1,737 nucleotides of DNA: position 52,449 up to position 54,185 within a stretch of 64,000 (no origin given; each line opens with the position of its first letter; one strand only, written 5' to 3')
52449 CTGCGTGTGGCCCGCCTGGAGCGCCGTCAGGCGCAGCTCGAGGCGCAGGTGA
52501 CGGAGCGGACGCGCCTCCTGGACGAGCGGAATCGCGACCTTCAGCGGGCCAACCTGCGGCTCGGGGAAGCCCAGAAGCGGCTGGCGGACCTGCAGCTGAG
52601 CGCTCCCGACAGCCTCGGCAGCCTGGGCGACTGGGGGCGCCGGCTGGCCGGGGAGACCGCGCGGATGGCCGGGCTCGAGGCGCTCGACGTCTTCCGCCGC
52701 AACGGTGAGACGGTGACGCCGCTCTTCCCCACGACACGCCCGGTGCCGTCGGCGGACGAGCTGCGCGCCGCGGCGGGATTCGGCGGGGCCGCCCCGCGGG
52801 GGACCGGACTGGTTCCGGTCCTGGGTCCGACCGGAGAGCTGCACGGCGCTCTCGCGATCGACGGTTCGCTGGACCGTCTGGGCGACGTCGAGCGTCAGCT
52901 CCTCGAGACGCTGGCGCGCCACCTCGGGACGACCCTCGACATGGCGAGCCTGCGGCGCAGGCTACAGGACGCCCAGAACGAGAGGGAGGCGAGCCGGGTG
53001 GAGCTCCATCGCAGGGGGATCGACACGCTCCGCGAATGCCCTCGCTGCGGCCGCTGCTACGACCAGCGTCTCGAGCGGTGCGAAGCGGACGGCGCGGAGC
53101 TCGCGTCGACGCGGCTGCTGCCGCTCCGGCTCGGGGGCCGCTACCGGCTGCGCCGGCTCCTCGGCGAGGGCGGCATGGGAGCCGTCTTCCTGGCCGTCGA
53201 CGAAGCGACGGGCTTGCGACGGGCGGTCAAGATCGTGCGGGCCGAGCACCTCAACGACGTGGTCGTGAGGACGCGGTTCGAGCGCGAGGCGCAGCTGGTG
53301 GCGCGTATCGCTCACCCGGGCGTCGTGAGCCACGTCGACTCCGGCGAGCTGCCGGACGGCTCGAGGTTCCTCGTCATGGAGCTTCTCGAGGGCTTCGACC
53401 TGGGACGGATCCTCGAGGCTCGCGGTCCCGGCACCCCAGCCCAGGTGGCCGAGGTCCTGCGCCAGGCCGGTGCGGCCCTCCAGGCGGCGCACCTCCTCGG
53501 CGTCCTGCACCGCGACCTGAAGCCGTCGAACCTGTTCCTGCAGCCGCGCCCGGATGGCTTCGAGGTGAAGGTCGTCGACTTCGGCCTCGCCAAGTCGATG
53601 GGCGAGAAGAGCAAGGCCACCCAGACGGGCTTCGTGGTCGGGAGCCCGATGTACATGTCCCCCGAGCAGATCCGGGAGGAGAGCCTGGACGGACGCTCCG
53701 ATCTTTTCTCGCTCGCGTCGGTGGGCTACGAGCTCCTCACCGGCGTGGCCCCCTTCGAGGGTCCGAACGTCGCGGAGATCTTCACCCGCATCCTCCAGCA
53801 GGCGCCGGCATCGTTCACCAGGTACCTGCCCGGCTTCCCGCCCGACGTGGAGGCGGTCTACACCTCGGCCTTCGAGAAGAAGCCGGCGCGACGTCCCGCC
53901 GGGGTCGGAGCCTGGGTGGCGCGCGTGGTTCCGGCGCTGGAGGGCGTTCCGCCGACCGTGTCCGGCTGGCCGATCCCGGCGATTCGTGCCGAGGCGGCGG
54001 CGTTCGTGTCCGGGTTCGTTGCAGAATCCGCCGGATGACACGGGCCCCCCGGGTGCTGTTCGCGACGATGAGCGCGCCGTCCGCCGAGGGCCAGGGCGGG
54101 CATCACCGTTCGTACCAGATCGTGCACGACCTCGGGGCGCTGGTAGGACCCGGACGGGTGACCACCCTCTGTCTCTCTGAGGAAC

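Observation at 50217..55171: Sensor with a periplasmic two-component-regulator propeller + Y_Y_Y module wired to a C-terminal Ser/Thr kinase via GAF and a Cys4 motif, coupled to a glycosyltransferase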

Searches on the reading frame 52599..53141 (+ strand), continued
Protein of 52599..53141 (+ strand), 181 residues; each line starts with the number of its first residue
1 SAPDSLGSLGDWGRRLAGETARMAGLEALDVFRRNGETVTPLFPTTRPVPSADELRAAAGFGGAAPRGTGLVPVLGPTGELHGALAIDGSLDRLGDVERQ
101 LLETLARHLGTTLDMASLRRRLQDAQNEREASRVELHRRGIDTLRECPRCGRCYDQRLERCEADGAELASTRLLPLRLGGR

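Call 56: fold_search(model_id=the predicted structure, library=pdb)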
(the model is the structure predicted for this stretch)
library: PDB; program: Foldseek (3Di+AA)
matches with E <= 10: 796; with E <= 0.001: 2
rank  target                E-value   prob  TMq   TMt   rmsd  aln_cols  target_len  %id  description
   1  3jab_B                4.6e-04  1.00  0.52  0.57   4.8       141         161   13  Domain organization and conformational plasticity of the G protein effector, PDE6 (released 2015-06-10)
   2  3e0y_A                7.1e-04  1.00  0.48  0.55   5.4       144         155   13  The crystal structure of a conserved domain from a protein of Geobacter sulfurreducens PCA (released 2008-09-30)
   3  4dn0                  1.0e-03  1.00  0.46  0.32   3.9       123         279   23  PelD 156-455 from Pseudomonas aeruginosa PA14 in complex with c-di-GMP (released 2012-05-23)
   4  4euv                  1.1e-03  1.00  0.46  0.31   4.2       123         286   21  Crystal Structure of PelD 158-CT from Pseudomonas aeruginosa PAO1, in complex with c-di-GMP, form 1 (released 2012-07-25)
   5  3e0y_B                1.1e-03  1.00  0.44  0.51   5.2       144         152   14  The crystal structure of a conserved domain from a protein of Geobacter sulfurreducens PCA (released 2008-09-30)
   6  3ibj_B                1.3e-03  1.00  0.52  0.17   4.8       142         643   13  X-ray structure of PDE2A (released 2009-10-27)
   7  4etz_A                1.3e-03  1.00  0.45  0.31   4.1       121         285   21  Crystal Structure of PelD 158-CT from Pseudomonas aeruginosa PAO1 (released 2012-07-25)
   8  4r70_B                1.6e-03  1.00  0.46  0.20   5.4       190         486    9  Crystal structure of bacteriophytochrome RpBphP3 from photosynthetic bacterium R. palustris (released 2015-07-15)
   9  4mcw_B                1.8e-03  1.00  0.51  0.28   7.2       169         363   14  Crystal structure of a HD-GYP domain (a cyclic-di-GMP phosphodiesterase) containing a tri-nuclear metal centre (released 2014-02-19)
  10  4eu0                  1.9e-03  1.00  0.46  0.31   4.1       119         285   22  Crystal Structure of PelD 158-CT from Pseudomonas aeruginosa PAO1 (released 2012-07-25)
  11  4dmz_B                1.9e-03  1.00  0.45  0.31   4.2       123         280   24  PelD 156-455 from Pseudomonas aeruginosa PA14, apo form (released 2012-05-23)
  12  4mcw_A                2.1e-03  1.00  0.48  0.27   7.4       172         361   14  Crystal structure of a HD-GYP domain (a cyclic-di-GMP phosphodiesterase) containing a tri-nuclear metal centre (released 2014-02-19)
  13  4etz_B                2.2e-03  1.00  0.46  0.31   4.4       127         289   20  Crystal Structure of PelD 158-CT from Pseudomonas aeruginosa PAO1 (released 2012-07-25)
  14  1ykd_A                4.1e-03  1.00  0.55  0.29   4.9       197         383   13  Crystal Structure of the Tandem GAF Domains from a Cyanobacterial Adenylyl Cyclase: Novel Modes of Ligand-Binding and  (released 2005-02-22)
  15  5m85                  4.1e-03  1.00  0.43  0.48   8.3       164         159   16  Three-dimensional structure of the intermediate state of GAF3 from Slr1393 of Synechocystis sp. PCC6803 (released 2017-12-20)
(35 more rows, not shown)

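Call 67: search_protein_families(library=pfam, alignment_id=A5, max_evalue=0.0001)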
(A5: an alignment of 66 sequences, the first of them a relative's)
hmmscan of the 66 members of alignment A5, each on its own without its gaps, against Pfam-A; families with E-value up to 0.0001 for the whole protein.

A. member 1, P0189 (710 aa): 4 families
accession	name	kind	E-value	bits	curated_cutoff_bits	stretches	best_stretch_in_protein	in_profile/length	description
PF00069.31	Pkinase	-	1.5e-41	143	31.7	1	400-608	3-203/263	Protein kinase domain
PF07714.23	PK_Tyr_Ser-Thr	-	1.2e-27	97.3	23.1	1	402-649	5-249/258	Protein tyrosine and serine/threonine kinase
PF17667.7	Pkinase_fungal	-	4.4e-08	32.7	24.1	1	515-589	305-380/387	Fungal protein kinase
PF06293.20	Kdo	-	3.4e-06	27.1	21.3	1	446-545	61-167/207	Lipopolysaccharide kinase (Kdo/WaaP) family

B. families by the number of members that match (of 66 scanned): 37 families (the first 25 are shown)
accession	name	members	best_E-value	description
PF00069.31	Pkinase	64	1.1e-46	Protein kinase domain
PF07714.23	PK_Tyr_Ser-Thr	63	2.5e-31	Protein tyrosine and serine/threonine kinase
PF06293.20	Kdo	31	7e-09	Lipopolysaccharide kinase (Kdo/WaaP) family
PF00072.30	Response_reg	28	4.3e-32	Response regulator receiver domain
PF03109.22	ABC1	18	3.3e-09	ABC1 atypical kinase-like domain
PF17667.7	Pkinase_fungal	15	4.4e-08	Fungal protein kinase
PF01636.29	APH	12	1.2e-06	Phosphotransferase enzyme family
PF13185.12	GAF_2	8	6.2e-45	GAF domain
PF01590.32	GAF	8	4.3e-37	GAF domain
PF13492.12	GAF_3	6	1.1e-17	GAF domain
PF07695.17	7TMR-DISM_7TM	5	1.3e-26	7TM diverse intracellular signalling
PF07495.19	Y_Y_Y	4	3.4e-18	Y_Y_Y domain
PF07696.17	7TMR-DISMED2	3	4.4e-13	7TMR-DISM extracellular 2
PF00512.31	HisKA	3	3.4e-10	His Kinase A (phospho-acceptor) domain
PF00989.32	PAS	2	4.5e-30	PAS fold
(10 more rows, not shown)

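Call 68: list_cluster_members(proteins=[P0192, P0194, P0200, P0201, P0215, P0219, P0223, P0227, P0251, P0257])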
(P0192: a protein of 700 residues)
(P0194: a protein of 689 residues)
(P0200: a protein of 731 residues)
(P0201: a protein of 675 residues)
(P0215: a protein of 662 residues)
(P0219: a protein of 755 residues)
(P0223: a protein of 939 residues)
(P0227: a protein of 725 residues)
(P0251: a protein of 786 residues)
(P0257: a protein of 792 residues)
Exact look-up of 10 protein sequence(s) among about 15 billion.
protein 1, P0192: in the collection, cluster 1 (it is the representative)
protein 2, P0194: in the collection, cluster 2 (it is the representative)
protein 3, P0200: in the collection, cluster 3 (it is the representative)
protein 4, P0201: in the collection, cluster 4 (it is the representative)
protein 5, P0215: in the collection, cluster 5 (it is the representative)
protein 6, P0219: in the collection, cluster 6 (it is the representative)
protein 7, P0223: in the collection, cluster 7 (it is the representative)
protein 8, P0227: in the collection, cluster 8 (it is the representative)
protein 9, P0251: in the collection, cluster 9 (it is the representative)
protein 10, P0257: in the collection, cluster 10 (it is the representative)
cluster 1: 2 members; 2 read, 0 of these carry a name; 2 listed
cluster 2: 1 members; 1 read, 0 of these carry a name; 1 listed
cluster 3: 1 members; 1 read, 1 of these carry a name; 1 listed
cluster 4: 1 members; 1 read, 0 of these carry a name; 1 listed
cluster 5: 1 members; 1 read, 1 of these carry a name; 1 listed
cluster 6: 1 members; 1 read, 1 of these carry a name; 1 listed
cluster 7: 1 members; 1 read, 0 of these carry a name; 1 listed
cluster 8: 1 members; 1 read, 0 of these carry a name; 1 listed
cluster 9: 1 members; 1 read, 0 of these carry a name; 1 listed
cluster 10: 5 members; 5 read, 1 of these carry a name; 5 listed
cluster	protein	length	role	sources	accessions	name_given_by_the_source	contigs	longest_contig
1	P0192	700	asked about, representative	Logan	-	-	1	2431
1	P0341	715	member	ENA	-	-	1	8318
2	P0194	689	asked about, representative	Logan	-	-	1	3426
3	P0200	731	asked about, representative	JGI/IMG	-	DNA-binding response OmpR family regulator/tRNA A-37 threonylcarbamoyl transferase ...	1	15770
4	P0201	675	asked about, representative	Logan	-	-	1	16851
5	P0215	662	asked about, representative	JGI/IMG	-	CheY-like chemotaxis protein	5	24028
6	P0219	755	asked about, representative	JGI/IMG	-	DNA-binding response OmpR family regulator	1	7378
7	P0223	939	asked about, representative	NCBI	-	-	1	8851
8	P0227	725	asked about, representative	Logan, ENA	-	-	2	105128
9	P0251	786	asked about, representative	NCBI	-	-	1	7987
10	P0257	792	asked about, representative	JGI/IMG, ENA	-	-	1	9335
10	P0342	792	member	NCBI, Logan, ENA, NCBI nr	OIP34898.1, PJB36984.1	MAG: hypothetical protein AUK47_17495 [Deltaproteobacteria bacterium CG2_30_63_29]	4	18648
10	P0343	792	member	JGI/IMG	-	-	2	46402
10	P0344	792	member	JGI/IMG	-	-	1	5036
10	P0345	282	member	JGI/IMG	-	-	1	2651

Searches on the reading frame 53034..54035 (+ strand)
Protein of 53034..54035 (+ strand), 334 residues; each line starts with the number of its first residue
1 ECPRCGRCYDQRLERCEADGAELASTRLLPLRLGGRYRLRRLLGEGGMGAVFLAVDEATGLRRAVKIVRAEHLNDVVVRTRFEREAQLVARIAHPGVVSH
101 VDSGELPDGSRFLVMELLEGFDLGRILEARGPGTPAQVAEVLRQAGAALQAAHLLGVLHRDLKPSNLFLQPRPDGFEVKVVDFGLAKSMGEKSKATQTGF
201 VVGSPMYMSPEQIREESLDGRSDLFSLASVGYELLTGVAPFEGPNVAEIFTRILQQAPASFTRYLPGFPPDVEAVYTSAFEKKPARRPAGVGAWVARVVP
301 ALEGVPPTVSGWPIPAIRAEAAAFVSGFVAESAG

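Call 75: search_solved_structures(query=window:53034-54035:+, max_evalue=1e-20)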
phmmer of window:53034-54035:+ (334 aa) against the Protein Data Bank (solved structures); distinct sequences matched with E-value up to 1e-20: 166 (the best 60 are shown).
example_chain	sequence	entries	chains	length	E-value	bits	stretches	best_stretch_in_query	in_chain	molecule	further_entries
3f69_A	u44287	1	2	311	5.1e-50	173.9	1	29-310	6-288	Serine/threonine-protein kinase pknB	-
4x3f_A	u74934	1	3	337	1.2e-49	172.6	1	31-331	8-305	Serine/threonine-protein kinase PknA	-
1mru_A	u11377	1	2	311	1.3e-49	172.6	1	29-310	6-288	Probable serine/threonine-protein kinase pknB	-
3ori_A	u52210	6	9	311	1.3e-49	172.5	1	29-310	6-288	Serine/threonine protein kinase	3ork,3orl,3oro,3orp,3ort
3f61_A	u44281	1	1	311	2.5e-49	171.6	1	29-310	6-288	Serine/threonine-protein kinase pknB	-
5u94_A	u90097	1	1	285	1.3e-48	169.2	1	28-288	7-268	Serine/threonine-protein kinase PknB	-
1o6y_A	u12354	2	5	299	1.4e-48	169.2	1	28-288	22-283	SERINE/THREONINE-PROTEIN KINASE PKNB | Probable serine/threonine-protein kinase pknB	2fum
3orm_A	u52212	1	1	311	1.4e-48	169.2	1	29-310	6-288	Serine/threonine protein kinase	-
6b2q_A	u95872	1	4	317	1.7e-48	168.9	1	30-321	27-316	Serine/threonine-protein kinase PknA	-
6i2p_A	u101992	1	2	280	2.1e-48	168.6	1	30-288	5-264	Serine/threonine-protein kinase PknB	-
6b2p_A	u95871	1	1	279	2.2e-48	168.6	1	30-288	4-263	Serine/threonine-protein kinase PknB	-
9tmq_A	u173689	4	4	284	3.3e-48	168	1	31-300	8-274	Serine/threonine-protein kinase PknA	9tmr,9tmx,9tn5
4ow8_A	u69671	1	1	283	3.6e-48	167.8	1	31-300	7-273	Serine/threonine-protein kinase PknA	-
2h34_A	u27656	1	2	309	5.1e-46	160.8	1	35-293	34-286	Serine/threonine-protein kinase pknE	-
9ruk_A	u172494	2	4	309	4.6e-42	147.8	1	33-291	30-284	Serine/threonine-protein kinase StkP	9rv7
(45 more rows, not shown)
